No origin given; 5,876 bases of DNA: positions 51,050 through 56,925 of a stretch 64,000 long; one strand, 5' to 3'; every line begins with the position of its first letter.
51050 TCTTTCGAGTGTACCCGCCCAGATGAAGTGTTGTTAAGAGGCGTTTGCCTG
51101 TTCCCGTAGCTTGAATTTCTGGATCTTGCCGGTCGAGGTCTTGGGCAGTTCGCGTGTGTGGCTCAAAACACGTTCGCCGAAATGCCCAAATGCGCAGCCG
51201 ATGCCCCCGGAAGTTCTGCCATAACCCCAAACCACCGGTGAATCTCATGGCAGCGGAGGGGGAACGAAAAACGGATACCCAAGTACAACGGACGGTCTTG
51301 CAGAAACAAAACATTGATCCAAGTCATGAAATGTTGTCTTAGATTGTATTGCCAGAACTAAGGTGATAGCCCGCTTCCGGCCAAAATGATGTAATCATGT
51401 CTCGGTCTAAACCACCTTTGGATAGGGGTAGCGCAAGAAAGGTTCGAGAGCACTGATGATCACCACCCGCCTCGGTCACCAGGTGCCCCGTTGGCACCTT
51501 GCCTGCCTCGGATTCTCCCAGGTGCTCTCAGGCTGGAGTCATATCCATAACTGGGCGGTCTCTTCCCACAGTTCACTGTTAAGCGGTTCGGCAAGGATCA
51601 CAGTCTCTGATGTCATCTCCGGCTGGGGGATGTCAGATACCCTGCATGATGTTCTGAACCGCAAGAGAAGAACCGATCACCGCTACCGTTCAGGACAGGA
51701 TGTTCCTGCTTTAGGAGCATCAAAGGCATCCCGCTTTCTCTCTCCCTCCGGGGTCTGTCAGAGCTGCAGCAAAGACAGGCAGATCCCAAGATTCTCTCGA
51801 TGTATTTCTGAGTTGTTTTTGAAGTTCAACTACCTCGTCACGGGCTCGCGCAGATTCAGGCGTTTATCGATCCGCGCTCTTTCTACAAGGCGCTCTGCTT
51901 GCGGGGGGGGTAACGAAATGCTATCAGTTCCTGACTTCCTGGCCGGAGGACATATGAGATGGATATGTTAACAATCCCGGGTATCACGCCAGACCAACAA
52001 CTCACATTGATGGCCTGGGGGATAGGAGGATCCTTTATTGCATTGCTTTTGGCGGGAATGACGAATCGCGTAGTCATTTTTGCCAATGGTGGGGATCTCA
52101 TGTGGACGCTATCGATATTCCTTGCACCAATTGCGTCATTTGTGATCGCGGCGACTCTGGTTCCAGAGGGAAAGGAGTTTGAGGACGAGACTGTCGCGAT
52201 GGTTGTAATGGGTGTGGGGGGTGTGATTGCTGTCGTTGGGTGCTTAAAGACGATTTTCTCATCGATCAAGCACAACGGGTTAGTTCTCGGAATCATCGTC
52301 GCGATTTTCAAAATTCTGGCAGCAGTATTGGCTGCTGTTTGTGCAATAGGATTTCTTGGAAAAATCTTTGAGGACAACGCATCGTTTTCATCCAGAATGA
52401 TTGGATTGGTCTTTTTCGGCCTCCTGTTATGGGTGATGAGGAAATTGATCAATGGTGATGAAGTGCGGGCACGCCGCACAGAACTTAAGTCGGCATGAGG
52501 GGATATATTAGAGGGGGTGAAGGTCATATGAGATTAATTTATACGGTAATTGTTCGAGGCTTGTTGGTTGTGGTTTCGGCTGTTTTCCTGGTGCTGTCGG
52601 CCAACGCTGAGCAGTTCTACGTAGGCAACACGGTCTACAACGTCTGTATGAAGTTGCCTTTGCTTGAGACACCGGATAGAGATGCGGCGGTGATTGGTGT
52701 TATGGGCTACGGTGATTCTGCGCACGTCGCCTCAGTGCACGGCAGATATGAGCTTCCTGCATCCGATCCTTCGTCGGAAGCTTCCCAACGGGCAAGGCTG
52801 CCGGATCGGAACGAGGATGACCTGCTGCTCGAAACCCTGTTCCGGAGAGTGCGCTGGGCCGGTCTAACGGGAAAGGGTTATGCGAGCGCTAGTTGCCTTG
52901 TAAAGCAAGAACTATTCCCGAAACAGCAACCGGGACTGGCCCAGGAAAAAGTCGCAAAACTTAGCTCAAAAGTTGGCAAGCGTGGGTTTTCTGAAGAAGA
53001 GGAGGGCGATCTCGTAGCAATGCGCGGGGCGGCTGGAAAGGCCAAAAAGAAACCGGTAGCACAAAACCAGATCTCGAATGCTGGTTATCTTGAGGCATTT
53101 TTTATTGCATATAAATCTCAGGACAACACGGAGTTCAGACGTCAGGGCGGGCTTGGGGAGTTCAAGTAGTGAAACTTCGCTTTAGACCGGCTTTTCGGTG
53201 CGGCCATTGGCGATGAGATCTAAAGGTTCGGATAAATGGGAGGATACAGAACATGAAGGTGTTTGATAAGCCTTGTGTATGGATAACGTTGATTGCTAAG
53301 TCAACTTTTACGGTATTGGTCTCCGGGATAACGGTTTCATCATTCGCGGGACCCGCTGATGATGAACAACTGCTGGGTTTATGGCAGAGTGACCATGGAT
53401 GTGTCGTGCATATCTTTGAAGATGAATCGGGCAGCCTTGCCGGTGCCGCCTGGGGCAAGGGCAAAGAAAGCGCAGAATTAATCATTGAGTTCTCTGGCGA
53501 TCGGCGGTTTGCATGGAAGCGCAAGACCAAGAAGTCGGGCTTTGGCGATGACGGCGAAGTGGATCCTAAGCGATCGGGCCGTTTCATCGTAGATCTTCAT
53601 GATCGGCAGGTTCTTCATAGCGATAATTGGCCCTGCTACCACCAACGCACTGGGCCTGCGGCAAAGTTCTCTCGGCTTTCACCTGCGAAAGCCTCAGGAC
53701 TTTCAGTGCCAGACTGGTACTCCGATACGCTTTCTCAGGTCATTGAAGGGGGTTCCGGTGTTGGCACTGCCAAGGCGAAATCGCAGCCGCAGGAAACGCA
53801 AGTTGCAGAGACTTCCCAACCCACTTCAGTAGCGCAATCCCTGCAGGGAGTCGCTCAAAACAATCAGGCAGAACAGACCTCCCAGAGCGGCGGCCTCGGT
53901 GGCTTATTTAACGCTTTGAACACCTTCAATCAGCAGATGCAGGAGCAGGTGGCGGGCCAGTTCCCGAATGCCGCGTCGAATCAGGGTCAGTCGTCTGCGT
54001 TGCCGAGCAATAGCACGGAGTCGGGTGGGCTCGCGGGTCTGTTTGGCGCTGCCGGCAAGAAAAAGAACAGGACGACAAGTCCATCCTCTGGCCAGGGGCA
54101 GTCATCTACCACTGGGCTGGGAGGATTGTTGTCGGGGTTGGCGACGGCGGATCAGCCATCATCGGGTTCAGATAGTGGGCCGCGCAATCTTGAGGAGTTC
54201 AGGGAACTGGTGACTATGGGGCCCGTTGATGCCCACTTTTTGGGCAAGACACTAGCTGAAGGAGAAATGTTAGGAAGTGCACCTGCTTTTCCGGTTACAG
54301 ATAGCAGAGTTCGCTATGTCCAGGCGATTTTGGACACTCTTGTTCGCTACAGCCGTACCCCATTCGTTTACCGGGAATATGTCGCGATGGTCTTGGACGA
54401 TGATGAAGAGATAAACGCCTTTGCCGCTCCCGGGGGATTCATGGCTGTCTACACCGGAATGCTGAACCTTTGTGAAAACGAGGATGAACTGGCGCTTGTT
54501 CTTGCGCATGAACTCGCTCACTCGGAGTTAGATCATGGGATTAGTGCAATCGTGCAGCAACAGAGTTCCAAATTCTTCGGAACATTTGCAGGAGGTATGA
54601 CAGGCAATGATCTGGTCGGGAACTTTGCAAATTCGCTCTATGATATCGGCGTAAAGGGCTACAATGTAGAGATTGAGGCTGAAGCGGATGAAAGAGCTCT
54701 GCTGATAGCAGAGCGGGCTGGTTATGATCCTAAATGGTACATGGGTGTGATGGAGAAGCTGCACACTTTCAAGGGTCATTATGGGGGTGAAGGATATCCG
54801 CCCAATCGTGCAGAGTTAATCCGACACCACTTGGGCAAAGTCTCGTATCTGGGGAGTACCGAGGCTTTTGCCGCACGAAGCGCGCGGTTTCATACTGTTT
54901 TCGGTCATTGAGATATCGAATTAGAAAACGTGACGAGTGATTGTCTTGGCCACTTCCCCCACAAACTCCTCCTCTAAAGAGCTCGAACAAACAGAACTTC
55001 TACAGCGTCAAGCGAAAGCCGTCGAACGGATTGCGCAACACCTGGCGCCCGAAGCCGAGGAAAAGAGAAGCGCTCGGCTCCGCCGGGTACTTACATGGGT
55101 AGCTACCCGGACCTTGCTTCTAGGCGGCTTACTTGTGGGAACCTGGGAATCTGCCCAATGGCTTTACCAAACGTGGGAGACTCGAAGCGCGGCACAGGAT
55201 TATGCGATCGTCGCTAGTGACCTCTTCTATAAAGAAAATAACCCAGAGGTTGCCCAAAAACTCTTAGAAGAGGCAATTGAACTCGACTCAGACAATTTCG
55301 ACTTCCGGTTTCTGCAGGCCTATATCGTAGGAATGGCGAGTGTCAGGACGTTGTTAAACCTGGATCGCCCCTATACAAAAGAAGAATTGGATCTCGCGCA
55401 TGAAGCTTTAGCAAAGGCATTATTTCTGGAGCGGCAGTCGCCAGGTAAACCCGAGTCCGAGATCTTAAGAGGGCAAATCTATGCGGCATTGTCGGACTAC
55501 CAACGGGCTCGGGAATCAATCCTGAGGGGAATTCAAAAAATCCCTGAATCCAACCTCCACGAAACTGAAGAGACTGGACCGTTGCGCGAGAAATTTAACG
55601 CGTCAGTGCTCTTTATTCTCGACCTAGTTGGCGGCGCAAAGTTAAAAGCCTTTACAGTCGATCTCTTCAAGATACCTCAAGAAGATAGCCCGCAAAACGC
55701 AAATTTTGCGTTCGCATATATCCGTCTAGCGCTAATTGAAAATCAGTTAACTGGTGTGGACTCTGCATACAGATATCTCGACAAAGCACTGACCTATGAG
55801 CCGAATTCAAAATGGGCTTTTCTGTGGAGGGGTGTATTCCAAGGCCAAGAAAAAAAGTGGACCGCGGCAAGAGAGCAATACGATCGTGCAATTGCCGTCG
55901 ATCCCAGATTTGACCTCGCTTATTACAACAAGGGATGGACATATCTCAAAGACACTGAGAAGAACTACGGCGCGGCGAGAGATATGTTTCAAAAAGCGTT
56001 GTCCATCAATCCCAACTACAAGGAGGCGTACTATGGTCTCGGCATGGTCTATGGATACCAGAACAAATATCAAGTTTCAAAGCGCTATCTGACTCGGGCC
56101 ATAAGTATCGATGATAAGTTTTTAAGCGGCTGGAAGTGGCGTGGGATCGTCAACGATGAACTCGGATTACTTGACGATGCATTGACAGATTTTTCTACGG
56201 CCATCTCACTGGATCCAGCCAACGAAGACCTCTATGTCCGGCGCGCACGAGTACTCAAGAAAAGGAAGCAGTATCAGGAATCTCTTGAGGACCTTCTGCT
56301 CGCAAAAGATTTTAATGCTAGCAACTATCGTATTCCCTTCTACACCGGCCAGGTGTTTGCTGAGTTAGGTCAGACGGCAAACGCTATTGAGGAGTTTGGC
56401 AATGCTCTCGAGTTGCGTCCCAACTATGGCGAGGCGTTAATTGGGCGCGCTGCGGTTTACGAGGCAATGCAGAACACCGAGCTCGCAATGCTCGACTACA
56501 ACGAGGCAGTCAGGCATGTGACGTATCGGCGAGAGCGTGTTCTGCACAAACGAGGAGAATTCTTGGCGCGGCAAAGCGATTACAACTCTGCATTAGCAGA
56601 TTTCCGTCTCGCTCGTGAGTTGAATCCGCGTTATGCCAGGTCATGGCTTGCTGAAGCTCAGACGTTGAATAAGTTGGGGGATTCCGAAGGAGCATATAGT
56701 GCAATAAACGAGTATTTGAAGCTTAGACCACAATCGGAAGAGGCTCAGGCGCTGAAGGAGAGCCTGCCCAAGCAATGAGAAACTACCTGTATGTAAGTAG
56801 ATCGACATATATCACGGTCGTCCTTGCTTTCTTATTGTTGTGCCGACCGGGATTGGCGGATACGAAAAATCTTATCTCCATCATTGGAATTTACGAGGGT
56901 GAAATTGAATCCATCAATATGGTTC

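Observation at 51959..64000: Low-GC island with a tightly coupled operon of exclusively envelope-targeted proteins (two proteases, TPR scaffold, DUF4384, LPP20/FlgO-like repeat proteins): candidate undescribed extracytoplasmic system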

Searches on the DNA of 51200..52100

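Call 42: search_rna_families(source=window, start=51200, end=52100, threshold=evalue, max_evalue=1, show_alignments=2)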
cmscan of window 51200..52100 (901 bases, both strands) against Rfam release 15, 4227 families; matches with E-value up to 1: 0.
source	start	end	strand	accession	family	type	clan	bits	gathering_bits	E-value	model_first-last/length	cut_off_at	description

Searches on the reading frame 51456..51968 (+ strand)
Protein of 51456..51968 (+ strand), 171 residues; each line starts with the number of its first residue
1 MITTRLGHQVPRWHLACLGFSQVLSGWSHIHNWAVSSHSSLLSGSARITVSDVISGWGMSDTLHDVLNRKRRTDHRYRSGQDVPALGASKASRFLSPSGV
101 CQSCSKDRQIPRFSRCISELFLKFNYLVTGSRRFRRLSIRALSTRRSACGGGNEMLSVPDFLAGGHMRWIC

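Call 15: search_protein_families(library=pfam, proteins=[window:51456-51968:+], max_evalue=0.01)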
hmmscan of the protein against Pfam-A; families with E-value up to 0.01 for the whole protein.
window:51456-51968:+ (171 aa): 0 families

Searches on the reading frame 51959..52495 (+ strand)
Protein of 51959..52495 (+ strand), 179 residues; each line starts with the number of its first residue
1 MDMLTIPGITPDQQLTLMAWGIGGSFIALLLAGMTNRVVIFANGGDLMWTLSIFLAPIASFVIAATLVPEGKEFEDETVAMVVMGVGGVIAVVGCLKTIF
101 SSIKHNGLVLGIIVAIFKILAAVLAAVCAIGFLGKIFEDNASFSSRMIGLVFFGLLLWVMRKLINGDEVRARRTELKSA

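Call 7: search_protein_families(library=pfam, proteins=[window:51959-52495:+], max_evalue=0.1)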
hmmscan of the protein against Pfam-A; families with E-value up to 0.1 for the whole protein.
window:51959-52495:+ (179 aa): 0 families

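Call 8: search_protein_families(library=ncbifam, proteins=[window:51959-52495:+], max_evalue=0.1)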
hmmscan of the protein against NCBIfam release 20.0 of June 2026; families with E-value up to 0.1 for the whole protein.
window:51959-52495:+ (179 aa): 1 family
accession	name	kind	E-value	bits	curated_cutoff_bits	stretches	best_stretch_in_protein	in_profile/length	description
NF041554.1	SA1362_fam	subfamily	0.055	13.6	42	1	117-162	1-46/70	SA1362 family protein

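Call 63: search_protein_families(library=padloc, proteins=[window:51959-52495:+], max_evalue=0.01)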
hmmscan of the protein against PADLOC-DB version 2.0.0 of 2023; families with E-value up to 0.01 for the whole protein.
window:51959-52495:+ (179 aa): 0 families

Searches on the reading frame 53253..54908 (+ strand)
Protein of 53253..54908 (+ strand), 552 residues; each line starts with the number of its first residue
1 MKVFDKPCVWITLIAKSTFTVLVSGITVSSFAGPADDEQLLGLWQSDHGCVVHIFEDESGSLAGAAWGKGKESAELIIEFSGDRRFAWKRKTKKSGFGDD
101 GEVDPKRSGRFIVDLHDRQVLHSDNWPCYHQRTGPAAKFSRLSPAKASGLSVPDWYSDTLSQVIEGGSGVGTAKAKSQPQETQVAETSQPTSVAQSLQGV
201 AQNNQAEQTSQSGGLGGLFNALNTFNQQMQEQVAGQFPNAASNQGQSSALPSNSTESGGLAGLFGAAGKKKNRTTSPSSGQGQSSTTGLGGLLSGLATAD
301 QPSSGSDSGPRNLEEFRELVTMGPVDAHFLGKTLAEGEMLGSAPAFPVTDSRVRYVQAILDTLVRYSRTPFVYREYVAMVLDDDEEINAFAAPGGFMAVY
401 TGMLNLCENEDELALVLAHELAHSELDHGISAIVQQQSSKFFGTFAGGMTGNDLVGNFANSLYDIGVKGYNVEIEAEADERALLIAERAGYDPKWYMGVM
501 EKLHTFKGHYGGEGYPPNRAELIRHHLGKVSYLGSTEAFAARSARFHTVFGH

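Call 7: search_protein_families(library=pfam, proteins=[window:53253-54908:+], max_evalue=0.1)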
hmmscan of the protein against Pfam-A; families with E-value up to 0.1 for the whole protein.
window:53253-54908:+ (552 aa): 1 family
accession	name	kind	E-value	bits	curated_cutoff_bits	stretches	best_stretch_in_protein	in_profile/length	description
PF01435.24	Peptidase_M48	-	5.1e-21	75.8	20.3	1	352-500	3-165/186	Peptidase family M48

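Call 8: search_protein_families(library=ncbifam, proteins=[window:53253-54908:+], max_evalue=0.1)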
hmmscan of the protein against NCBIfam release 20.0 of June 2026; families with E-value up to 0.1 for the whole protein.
window:53253-54908:+ (552 aa): 7 families
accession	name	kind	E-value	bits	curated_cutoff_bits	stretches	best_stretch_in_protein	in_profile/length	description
NF052400.1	M48_BAM_BepA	equivalog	1.3e-12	47.2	570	1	383-502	97-225/483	beta-barrel assembly-enhancing protease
NF052399.1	M48_lipo_LoiP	exception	8.1e-07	28.7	365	1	384-506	94-218/247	metalloprotease LoiP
NF002826.0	PRK03001.1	equivalog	0.0069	15.6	369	1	381-430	90-143/285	zinc metalloprotease HtpX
NF003965.0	PRK05457.1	equivalog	0.0083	15.5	245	1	354-423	74-144/285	protease HtpX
NF002363.0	PRK01345.1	equivalog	0.032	13.3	422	1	384-425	92-136/318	zinc metalloprotease HtpX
NF003425.0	PRK04897.1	equivalog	0.057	12.6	355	0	383-423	104-147/298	zinc metalloprotease HtpX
NF002775.0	PRK02870.1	equivalog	0.073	12.3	285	0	354-423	115-183/338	zinc metalloprotease HtpX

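Call 63: search_protein_families(library=padloc, proteins=[window:53253-54908:+], max_evalue=0.01)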
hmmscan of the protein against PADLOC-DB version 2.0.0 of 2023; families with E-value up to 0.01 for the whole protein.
window:53253-54908:+ (552 aa): 0 families

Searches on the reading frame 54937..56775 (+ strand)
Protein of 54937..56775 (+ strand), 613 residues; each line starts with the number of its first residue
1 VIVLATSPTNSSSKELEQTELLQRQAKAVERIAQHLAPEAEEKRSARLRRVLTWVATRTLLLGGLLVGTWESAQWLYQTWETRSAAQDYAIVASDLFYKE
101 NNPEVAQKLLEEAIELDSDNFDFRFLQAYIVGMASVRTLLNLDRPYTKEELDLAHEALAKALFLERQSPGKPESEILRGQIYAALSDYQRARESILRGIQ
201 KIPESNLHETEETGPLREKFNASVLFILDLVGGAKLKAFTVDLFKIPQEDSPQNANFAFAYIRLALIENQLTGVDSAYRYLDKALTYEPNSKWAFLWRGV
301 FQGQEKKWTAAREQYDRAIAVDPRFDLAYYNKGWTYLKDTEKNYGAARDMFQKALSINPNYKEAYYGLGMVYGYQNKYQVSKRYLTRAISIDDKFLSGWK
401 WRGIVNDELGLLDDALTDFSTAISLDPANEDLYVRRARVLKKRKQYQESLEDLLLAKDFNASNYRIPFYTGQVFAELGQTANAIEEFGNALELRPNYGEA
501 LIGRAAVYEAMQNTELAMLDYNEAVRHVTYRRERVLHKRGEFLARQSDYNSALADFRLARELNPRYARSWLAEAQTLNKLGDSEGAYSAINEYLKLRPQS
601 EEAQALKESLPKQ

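Call 7: search_protein_families(library=pfam, proteins=[window:54937-56775:+], max_evalue=0.1)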
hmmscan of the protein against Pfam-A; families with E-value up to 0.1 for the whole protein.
window:54937-56775:+ (613 aa): 17 families
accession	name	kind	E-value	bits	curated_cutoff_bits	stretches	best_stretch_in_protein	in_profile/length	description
PF07719.23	TPR_2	-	1.8e-37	124.8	27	5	363-393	2-32/34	Tetratricopeptide repeat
PF00515.34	TPR_1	-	2.8e-36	122.3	27.8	5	328-361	3-34/34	Tetratricopeptide repeat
PF13181.12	TPR_8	-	1.5e-29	100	25.7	2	363-394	2-33/34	Tetratricopeptide repeat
PF13431.12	TPR_17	-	4e-29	98.9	24.4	3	351-378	2-29/34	Tetratricopeptide repeat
PF13414.12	TPR_11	-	2.2e-27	94.9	26.8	4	471-511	1-41/42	TPR repeat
PF13432.12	TPR_16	-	7e-27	93.9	32.7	5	307-360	12-63/65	Tetratricopeptide repeat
PF14559.12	TPR_19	-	1.1e-24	87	25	5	544-609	2-67/68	Tetratricopeptide repeat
PF13428.12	TPR_14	-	2.8e-19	68.1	23.5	1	568-604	2-38/44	Tetratricopeptide repeat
PF13424.12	TPR_12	-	1.7e-16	60.6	30.1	3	342-392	17-75/77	Tetratricopeptide repeat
PF13371.12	TPR_9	-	8e-13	48.6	35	1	543-610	5-72/73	Tetratricopeptide repeat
PF13174.12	TPR_6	-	1.4e-09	38.4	26.3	0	328-360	2-32/33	Tetratricopeptide repeat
PF25062.1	ARM_TT21_N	-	3.1e-08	34.1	40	2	296-396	104-202/222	Tetratricopeptide repeat protein 21 N-terminal ARM repeat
PF25063.1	ARM_TT21_C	-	2e-06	28.3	35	1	255-362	92-198/209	Tetratricopeptide repeat protein 21 C-terminal ARM domain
PF23914.1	TPR_CcmH_CycH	-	2.1e-06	28.1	42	0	522-604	6-87/158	Cytochrome c-type biogenesis protein H TPR domain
PF12569.14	NatA_aux_su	-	0.00027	20.5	33.3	0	407-451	203-247/515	N-terminal acetyltransferase A, auxiliary subunit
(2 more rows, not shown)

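Call 8: search_protein_families(library=ncbifam, proteins=[window:54937-56775:+], max_evalue=0.1)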
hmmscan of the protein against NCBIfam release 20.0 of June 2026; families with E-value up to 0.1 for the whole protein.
window:54937-56775:+ (613 aa): 23 families
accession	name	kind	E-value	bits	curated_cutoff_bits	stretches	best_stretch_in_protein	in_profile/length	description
NF040959.1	MamA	equivalog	8.2e-31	107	200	3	408-513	83-188/204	magnetosome protein MamA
TIGR02521.1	type_IV_pilW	equivalog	1.5e-24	86.8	154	3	476-603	43-171/234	type IV pilus biogenesis/stability protein PilW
TIGR02917.1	PEP_TPR_lipo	equivalog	7.2e-24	83.7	312.2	3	405-607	65-267/899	XrtA/PEP-CTERM system TPR-repeat protein PrsT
TIGR00990.1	3a0801s09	subfamily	2.8e-19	69.2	757.25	4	340-461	306-430/615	mitochondrial import receptor subunit TOM70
TIGR02552.1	LcrH_SycD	equivalog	6.1e-18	64.8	104.8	3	410-496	32-118/136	SycD/LcrH family type III secretion system chaperone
NF033762.1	social_mot_Tgl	equivalog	6e-14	52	225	2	246-449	22-223/252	social motility TPR repeat lipoprotein Tgl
NF008391.2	PRK11189.1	equivalog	1.1e-11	44.8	250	3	308-387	81-158/297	lipoprotein NlpI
NF033758.1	gliding_GltE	equivalog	1.6e-09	37.3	225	1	260-448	156-342/411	adventurous gliding motility TPR repeat lipoprotein GltE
NF047371.1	FlcA_CTERM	equivalog_domain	1.5e-08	33.6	300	3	344-390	329-375/646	periplasmic flagellar collar protein FlcA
NF040561.1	PrimPol_Msp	equivalog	1.9e-08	33.3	200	1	470-525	31-86/515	CRISPR-associated primase-polymerase type A1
TIGR04510.1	mod_pep_cyc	subfamily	2.4e-08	33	400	2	413-579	415-582/814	putative peptide modification system cyclase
NF008757.0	PRK11788.1-5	equivalog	2.6e-08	33.4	363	1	410-606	121-321/388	lipopolysaccharide assembly protein LapB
NF047558.1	TPR_END_plus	domain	2.5e-07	30.5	32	0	364-395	1-32/56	TPR end-of-group domain-containing protein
NF052312.1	T9SS_PorW_SprE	equivalog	6.4e-07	28.4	250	1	356-563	98-320/716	type IX secretion system periplasmic lipoprotein PorW/SprE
NF047507.1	TPR_BatC_Lepto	exception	1.8e-06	27.6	175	2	421-492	17-86/214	TPR repeat-containing protein BatC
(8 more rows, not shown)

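Call 63: search_protein_families(library=padloc, proteins=[window:54937-56775:+], max_evalue=0.01)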
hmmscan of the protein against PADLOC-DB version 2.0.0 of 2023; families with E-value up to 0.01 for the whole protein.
window:54937-56775:+ (613 aa): 0 families
